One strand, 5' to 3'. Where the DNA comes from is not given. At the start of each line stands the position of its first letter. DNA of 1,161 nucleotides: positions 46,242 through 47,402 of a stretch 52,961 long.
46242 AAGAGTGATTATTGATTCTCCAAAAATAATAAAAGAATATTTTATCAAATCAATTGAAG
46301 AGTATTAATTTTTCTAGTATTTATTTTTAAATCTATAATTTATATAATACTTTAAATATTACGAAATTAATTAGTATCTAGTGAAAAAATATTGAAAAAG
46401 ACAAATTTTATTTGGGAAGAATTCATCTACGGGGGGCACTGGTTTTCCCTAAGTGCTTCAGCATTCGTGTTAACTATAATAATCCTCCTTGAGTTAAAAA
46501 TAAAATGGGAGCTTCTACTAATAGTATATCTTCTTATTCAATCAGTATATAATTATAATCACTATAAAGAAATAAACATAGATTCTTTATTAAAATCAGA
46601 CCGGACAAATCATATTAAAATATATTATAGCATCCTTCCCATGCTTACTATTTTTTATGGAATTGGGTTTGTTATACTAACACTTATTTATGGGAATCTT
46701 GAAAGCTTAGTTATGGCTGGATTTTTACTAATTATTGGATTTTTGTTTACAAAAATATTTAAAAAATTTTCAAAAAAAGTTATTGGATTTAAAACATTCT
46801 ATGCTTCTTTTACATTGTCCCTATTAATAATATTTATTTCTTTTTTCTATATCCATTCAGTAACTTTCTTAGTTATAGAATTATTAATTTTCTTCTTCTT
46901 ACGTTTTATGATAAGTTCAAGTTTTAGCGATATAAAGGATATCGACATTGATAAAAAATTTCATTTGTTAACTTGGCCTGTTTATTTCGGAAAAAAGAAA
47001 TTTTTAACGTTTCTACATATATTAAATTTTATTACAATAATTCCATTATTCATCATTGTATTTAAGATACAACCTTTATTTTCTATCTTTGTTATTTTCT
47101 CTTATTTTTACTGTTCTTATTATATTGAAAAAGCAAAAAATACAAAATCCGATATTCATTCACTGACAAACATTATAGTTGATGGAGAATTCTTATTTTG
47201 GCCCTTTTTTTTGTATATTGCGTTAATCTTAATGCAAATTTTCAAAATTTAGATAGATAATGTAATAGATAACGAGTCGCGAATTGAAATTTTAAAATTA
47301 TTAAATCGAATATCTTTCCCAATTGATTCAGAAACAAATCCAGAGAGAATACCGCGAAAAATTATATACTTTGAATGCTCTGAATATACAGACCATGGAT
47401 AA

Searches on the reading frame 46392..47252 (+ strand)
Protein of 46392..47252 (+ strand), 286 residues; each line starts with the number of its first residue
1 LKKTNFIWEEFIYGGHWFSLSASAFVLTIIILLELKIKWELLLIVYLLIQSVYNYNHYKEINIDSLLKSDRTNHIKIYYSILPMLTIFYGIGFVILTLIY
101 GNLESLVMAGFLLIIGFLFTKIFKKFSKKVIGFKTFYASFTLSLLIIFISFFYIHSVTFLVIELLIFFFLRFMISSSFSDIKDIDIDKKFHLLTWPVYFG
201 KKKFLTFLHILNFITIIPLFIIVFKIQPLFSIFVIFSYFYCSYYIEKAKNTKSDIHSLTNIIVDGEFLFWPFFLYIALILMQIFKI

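Call 67: search_protein_families(library=pfam, proteins=[window:46392-47252:+], max_evalue=0.0001)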
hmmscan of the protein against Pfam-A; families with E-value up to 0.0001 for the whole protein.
window:46392-47252:+ (286 aa): 1 family
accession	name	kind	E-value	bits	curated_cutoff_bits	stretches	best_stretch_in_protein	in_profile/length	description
PF01040.23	UbiA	-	1.4e-09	38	34.2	1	41-246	25-232/250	UbiA prenyltransferase family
